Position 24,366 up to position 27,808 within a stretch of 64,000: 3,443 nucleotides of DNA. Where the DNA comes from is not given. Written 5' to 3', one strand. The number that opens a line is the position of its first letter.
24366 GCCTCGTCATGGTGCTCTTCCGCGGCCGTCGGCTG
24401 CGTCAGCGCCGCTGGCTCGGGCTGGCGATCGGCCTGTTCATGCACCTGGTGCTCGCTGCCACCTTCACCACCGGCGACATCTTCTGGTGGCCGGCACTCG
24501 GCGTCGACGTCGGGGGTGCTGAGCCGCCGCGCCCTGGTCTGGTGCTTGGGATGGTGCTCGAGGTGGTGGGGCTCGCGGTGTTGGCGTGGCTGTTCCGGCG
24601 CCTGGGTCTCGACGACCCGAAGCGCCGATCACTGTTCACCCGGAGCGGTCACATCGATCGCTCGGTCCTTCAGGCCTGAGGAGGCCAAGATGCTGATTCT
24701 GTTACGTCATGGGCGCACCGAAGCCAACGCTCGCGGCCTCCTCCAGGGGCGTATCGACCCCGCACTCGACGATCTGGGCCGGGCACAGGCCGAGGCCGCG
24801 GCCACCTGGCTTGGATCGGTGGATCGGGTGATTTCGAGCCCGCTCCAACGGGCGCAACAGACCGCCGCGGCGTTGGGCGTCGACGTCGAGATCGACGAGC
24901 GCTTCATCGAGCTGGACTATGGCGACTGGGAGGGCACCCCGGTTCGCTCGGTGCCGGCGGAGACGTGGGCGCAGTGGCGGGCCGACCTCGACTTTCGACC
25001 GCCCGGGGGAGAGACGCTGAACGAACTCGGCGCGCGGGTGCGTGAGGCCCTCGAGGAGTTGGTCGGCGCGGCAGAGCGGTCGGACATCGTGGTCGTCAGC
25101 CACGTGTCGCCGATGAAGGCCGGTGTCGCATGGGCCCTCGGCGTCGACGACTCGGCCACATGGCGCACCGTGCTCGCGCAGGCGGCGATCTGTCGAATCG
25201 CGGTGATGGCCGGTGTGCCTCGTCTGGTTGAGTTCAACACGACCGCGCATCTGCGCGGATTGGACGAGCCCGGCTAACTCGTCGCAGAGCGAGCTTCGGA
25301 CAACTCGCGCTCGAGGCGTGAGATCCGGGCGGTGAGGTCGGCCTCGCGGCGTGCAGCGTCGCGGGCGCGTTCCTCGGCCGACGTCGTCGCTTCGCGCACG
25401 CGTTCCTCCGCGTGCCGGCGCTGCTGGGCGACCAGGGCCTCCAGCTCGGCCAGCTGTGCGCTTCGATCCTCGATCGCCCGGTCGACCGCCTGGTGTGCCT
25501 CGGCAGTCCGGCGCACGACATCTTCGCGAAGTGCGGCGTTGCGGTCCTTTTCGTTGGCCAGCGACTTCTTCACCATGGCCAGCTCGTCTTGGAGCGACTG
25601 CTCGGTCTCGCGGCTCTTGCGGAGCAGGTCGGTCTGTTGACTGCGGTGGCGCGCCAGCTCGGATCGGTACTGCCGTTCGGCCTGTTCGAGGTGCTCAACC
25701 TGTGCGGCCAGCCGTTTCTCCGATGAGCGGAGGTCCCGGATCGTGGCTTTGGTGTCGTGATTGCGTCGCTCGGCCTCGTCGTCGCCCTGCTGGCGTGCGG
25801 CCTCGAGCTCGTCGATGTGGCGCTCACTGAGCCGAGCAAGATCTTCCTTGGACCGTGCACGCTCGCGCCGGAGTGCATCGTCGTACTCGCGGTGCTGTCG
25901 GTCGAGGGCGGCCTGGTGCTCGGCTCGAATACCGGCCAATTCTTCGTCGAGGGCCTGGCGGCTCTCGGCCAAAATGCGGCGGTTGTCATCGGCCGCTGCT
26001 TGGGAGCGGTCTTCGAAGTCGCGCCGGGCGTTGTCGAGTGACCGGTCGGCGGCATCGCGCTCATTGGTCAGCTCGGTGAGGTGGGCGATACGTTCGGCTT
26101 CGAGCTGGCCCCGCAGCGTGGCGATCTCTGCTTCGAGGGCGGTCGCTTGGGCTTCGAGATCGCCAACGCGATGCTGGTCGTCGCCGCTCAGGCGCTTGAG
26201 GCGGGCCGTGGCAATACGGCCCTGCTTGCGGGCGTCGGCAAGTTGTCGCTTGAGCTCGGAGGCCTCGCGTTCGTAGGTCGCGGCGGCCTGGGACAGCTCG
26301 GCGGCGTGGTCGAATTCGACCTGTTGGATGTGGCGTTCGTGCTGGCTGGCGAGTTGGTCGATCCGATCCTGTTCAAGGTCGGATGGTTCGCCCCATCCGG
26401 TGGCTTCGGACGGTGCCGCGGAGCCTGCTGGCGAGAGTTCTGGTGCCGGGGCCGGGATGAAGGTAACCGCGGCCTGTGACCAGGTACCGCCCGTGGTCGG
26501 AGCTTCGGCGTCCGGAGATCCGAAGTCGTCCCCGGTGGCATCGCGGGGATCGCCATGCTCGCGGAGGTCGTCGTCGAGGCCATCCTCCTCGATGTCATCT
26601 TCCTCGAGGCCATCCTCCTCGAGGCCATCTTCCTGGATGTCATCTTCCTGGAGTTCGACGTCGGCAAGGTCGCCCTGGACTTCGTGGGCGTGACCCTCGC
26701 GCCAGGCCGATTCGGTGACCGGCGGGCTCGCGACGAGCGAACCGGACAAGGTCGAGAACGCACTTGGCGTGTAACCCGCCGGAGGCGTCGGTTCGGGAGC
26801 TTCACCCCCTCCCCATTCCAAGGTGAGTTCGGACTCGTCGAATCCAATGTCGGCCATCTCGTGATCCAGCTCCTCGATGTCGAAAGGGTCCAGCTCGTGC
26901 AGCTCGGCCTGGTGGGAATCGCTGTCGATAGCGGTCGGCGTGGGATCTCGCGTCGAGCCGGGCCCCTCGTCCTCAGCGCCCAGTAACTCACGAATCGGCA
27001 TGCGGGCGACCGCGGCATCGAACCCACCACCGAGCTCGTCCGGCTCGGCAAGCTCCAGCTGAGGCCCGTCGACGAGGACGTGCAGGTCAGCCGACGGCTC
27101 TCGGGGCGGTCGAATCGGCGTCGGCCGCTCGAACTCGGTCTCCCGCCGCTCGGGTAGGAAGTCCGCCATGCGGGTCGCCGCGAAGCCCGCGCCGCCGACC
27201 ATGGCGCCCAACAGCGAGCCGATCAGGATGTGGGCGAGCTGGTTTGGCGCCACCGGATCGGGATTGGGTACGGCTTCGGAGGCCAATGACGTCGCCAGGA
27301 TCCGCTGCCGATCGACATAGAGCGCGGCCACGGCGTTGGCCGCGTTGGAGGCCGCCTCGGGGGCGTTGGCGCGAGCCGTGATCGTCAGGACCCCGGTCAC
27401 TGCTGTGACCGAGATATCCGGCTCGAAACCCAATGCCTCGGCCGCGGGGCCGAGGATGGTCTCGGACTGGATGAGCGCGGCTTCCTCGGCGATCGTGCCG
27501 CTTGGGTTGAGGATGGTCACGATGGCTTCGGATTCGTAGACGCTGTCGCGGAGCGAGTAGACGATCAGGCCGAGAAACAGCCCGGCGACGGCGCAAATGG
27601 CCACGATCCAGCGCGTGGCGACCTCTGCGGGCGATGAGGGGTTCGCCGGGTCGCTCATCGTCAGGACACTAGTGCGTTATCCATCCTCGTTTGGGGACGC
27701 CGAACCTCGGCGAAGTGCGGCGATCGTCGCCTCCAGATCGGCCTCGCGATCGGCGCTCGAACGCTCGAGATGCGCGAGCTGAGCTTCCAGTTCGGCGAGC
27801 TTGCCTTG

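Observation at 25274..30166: Tandem paralogous pair: Wzz/PCP-like two-TM module fused to an acidic repeat linker and a ~400-aa cytoplasmic coiled coil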

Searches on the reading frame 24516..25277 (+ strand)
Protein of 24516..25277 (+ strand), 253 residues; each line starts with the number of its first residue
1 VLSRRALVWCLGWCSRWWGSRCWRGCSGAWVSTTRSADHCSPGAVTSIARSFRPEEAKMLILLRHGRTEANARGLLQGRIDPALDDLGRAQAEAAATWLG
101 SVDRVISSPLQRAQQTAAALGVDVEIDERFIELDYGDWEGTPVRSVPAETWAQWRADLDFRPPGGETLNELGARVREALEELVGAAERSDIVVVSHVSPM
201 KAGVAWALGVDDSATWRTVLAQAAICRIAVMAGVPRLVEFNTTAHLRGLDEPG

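Call 22: search_protein_families(library=pfam, proteins=[window:24516-25277:+], max_evalue=0.001)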
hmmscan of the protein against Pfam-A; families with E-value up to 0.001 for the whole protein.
window:24516-25277:+ (253 aa): 1 family
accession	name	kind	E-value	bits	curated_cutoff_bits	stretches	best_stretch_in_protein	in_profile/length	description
PF00300.27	His_Phos_1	-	3.9e-50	170.7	21.7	1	60-242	1-193/194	Histidine phosphatase superfamily (branch 1)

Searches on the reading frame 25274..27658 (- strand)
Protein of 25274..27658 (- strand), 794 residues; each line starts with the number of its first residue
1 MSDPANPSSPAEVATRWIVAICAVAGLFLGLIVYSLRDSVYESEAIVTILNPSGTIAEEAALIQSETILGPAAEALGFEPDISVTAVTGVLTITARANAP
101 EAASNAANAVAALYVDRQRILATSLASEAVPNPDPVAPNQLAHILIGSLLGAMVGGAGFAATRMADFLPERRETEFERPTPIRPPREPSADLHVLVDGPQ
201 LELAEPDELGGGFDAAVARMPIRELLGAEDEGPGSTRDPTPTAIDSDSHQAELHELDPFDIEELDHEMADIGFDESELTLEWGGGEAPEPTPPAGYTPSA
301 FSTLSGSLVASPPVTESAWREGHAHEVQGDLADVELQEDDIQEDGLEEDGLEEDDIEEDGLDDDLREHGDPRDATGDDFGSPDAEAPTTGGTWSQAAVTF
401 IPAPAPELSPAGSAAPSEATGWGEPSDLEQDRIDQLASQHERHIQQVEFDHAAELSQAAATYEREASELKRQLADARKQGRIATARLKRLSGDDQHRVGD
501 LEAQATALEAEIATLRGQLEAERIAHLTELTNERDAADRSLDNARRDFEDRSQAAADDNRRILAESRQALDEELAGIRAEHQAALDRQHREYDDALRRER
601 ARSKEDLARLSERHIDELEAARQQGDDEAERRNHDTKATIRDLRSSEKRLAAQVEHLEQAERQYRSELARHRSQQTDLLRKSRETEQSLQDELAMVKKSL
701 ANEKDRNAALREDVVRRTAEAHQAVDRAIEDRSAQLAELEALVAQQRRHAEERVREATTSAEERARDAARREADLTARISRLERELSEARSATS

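Call 3: search_protein_families(library=pfam, proteins=[window:25274-27658:-], max_evalue=1)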
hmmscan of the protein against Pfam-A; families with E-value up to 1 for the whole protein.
window:25274-27658:- (794 aa): 4 families
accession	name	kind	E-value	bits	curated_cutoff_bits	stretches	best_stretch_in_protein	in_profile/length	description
PF04508.17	Pox_A_type_inc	-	0.00076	19.7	21.4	0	778-791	9-22/23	Viral A-type inclusion protein repeat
PF13807.11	GNVR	-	0.0022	18.3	27.7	1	127-157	45-75/82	G-rich domain on putative tyrosine kinase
PF02706.20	Wzz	-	0.0048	17.6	25.5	1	15-54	15-54/91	Chain length determinant protein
PF21109.2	Stonustoxin_helical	-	0.15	12.7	27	1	650-705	28-83/96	Stonustoxin helical domain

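Call 4: search_protein_families(library=ncbifam, proteins=[window:25274-27658:-], max_evalue=1)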
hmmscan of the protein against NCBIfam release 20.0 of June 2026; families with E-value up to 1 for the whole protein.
window:25274-27658:- (794 aa): 1 family
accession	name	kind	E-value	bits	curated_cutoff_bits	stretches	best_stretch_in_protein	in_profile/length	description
TIGR01006.1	polys_exp_MPA1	subfamily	0.023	14.1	296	1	82-155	112-189/226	CspC family polysaccharide chain length determinant protein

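Call 7: find_homologous_proteins(query=window:25274-27658:-, max_evalue=0.00001)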
Query window:25274-27658:- (794 aa): 2 proteins with E <= 0.00001 among 8000 candidates.
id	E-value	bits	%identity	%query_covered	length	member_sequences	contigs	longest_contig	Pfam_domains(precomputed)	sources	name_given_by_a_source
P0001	0.0e+0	1676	100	100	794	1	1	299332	-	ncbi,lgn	ncbi:MAG: hypothetical protein AAF567_15115 [Actinomycetota bacterium]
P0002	1.0e-74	271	45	43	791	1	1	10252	-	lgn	-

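Call 9: find_encoding_contigs(protein=P0002, flank=10000)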
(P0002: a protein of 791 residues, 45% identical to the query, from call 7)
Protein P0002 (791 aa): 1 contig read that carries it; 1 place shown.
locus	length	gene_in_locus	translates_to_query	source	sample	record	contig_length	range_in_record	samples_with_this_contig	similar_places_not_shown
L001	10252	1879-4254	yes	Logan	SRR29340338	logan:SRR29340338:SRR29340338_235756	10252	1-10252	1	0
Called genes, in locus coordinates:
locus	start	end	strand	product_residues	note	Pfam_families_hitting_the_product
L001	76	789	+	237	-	PF13468:Glyoxalase_3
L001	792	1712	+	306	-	-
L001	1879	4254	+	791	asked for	-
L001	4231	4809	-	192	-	PF00300:His_Phos_1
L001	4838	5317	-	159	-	-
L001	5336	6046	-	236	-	PF24481:CT398_CC, PF02591:Zn_ribbon_9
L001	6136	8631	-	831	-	PF00912:Transgly, PF00905:Transpeptidase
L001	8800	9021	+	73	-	-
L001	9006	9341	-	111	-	-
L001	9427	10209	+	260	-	PF00596:Aldolase_II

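Call 32: find_related_loci(query=A2, collection=genome_contigs, flank=10000)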
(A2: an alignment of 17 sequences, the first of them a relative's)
Query A2 (794 aa) in genome_contigs; peptide patterns used: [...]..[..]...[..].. (x = any residue, [..] = any of these).
278 stretches matched a pattern; 4 encode a relative of the query (tblastn E <= 1e-3); 4 distinct loci.
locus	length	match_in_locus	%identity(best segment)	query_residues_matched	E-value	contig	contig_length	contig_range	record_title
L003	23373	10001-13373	64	1-793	2e-121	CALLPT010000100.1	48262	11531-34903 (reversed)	MAG: uncultured Acidimicrobiales bacterium isolate L2_Bin_Bin_77_1 genome assembly, contig: c_000000350064, whole genome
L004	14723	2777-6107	63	1-793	1e-121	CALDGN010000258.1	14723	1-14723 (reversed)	MAG: uncultured Acidimicrobiales bacterium isolate B4_Bin_Bin_32_sub_1 genome assembly, contig: c_000001453665, whole ge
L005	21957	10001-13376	59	1-793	2e-119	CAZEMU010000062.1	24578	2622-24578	MAG TPA_asm: uncultured Acidimicrobiaceae bacterium isolate SRP268394_co1_129 genome assembly, contig: NODE_3456_length_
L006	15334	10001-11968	38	36-784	6e-31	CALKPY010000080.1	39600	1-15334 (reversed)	MAG: uncultured Acidimicrobiales bacterium isolate R2_Bin_Bin_131_sub_1 genome assembly, contig: c_000000652907, whole g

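Call 37: find_homologous_proteins(query=A3, max_evalue=0.00001)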
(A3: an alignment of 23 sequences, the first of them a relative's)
Query A3 (23 sequences) (794 aa, profile of the alignment): 2 proteins with E <= 0.00001 among 8000 candidates.
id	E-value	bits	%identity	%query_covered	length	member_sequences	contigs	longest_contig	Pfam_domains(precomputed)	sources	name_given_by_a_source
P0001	1.5e-232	793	100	100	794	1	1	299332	-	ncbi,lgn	ncbi:MAG: hypothetical protein AAF567_15115 [Actinomycetota bacterium]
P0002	2.0e-216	740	45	43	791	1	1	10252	-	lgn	-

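Call 46: predict_structure(alignment_id=A2)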
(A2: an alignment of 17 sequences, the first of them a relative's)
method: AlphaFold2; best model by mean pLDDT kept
length: 794 residues; sequences in the alignment: 17
mean_pLDDT: 66.6   pTM: 0.27
mean pLDDT of the five models: 66.6, 65.5, 64.3, 62.9, 62.0
residues with pLDDT >= 90: 176; 70-90: 246; 50-70: 109; < 50: 263
segments of 3 or more residues with pLDDT < 50: 1-8, 168-205, 207-220, 222-232, 234-238, 242-257, 259-287, 294-337, 339-370, 372-381, 383-409, 411-425, 491-497, 792-794
pLDDT, mean of each block of 10 residues (from residue 1): 47 70 78 76 93 86 91 91 89 93 94 88 89 75 73 71 57 44 43 38 39 37 42 39 39 37 35 34 42 44 34 35 37 44 43 43 40 40 39 36 40 38 52 72 73 70 74 74 63 46 64 80 83 87 90 89 90 92 93 93 93 93 92 91 92 90 90 90 88 84 78 74 72 71 72 70 68 69 62 46
secondary structure, 60 per line:
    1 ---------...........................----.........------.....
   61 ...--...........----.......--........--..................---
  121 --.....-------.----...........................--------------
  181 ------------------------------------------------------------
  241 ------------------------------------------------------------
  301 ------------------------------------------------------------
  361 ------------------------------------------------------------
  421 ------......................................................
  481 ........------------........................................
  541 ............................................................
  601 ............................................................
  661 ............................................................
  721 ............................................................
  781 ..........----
elements in order (helices of 4 or more, strands of 3 or more residues): H10-36 E41-49 H56-63 H66-76 E81-87 E90-97 H100-117 E123-127 H140-166 H427-488 H501-790

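Call 74: search_protein_families(library=padloc, proteins=[window:25274-27658:-], max_evalue=0.01)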
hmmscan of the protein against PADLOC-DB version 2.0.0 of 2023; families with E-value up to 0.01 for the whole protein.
window:25274-27658:- (794 aa): 0 families

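Call 79: fold_search(model_id=the predicted structure, library=pdb)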
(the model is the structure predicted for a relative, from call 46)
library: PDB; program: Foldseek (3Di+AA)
matches with E <= 10: 1370; with E <= 0.001: 53
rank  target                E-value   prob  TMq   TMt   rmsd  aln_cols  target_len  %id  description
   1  7nhr_E                3.3e-07  1.00  0.16  0.24   9.1       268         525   14  Putative transmembrane protein Wzc K540M C1 (released 2021-08-25)
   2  7nhs_A                1.5e-06  1.00  0.16  0.24   6.3       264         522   15  Wzc K540M C8 (released 2021-08-25)
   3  9exo_E                1.8e-06  1.00  0.16  0.23   9.2       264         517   15  Wzc-K540M-2YE MgADP C1 (released 2025-04-23)
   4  7nib_F                2.0e-06  1.00  0.16  0.25   8.8       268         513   15  Wzc-K540M-4YE C1 (released 2021-08-25)
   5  9i2q_E                2.1e-06  1.00  0.16  0.24   9.2       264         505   15  Wzc-K540M-3YE MgADP C1 (released 2025-04-30)
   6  7ni2_A                2.7e-06  1.00  0.16  0.24   9.1       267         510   15  Wzc-K540M-4YE C8 (released 2021-08-25)
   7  9exq_B                3.6e-06  1.00  0.15  0.20  11.7       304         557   14  Wzc-K540M-3YE-N711Y MgADP C1 (released 2025-04-23)
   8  9exq_E                3.9e-06  1.00  0.16  0.24   6.6       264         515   15  Wzc-K540M-3YE-N711Y MgADP C1 (released 2025-04-23)
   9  7nhr_C                4.9e-06  1.00  0.15  0.21  10.5       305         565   14  Putative transmembrane protein Wzc K540M C1 (released 2021-08-25)
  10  9i2q_C                5.2e-06  1.00  0.15  0.21  11.0       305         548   13  Wzc-K540M-3YE MgADP C1 (released 2025-04-30)
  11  9exo_B                5.2e-06  1.00  0.15  0.20   9.0       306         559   14  Wzc-K540M-2YE MgADP C1 (released 2025-04-23)
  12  7nhr_B                5.2e-06  1.00  0.14  0.20  10.6       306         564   14  Putative transmembrane protein Wzc K540M C1 (released 2021-08-25)
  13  9i2q_B                5.2e-06  1.00  0.14  0.20  11.0       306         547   14  Wzc-K540M-3YE MgADP C1 (released 2025-04-30)
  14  7nib_C                8.5e-06  1.00  0.15  0.22  10.5       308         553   14  Wzc-K540M-4YE C1 (released 2021-08-25)
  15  7nib_E                9.6e-06  1.00  0.16  0.24   9.0       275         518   15  Wzc-K540M-4YE C1 (released 2021-08-25)
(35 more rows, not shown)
